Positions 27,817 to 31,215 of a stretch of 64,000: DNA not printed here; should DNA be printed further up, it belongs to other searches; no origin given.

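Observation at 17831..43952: A 26-kb Gram-positive PUL-like locus built on SLH-anchored giant proteins, with no recognisable depolymerase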

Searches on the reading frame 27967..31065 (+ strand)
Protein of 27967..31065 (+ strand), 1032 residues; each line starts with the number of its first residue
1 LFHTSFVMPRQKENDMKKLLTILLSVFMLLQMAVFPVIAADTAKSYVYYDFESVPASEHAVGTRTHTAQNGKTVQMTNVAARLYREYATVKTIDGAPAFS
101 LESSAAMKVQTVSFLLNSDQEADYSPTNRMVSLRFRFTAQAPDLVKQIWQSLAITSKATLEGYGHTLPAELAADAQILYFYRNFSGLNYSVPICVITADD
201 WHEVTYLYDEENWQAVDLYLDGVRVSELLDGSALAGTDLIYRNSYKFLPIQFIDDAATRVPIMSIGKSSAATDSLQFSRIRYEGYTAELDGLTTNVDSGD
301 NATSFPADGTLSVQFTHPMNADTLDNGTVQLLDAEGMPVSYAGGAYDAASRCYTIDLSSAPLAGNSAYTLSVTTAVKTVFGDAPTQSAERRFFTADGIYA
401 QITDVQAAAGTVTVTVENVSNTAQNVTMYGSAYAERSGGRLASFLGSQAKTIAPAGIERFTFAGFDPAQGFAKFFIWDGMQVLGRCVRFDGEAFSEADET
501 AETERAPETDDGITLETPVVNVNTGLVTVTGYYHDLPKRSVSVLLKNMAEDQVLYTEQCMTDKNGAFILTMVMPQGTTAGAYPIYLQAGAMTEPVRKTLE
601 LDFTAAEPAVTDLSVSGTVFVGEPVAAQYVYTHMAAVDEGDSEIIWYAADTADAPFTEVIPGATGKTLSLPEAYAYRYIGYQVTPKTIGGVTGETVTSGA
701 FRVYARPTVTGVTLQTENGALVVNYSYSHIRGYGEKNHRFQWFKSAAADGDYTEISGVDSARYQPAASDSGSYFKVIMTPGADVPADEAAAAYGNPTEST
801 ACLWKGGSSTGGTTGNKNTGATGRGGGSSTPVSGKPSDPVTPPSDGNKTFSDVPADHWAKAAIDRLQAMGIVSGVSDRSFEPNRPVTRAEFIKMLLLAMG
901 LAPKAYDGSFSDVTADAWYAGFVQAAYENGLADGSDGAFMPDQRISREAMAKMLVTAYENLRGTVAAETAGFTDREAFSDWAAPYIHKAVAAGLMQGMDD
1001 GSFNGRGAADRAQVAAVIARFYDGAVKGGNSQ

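Call 3: search_protein_families(library=pfam, proteins=[window:27967-31065:+], max_evalue=0.01)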
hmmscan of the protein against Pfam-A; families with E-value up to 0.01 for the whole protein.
window:27967-31065:+ (1032 aa): 3 families
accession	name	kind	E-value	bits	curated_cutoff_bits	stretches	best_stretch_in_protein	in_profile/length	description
PF00395.25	SLH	-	2e-31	108.2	20.8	3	849-892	1-44/44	S-layer homology domain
PF13205.12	Big_5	-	9.1e-08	33.2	23.6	1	299-382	13-93/105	Bacterial Ig-like domain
PF23197.1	IG_AIR9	-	0.00027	21.2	27.5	0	737-780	30-72/87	AIR9 A9 domain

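Call 7: search_protein_families(library=ncbifam, proteins=[window:27967-31065:+], max_evalue=0.1)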
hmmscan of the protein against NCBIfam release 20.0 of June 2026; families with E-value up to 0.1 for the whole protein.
window:27967-31065:+ (1032 aa): 2 families
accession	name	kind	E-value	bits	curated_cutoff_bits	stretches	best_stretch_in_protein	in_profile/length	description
NF033190.2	inl_like_NEAT_1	exception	1.9e-07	29.8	1275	1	849-957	642-751/754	NEAT domain-containing leucine-rich repeat protein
NF040485.1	ZirU_fam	subfamily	0.00027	21.2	100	1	604-777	18-208/210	ZirU family protein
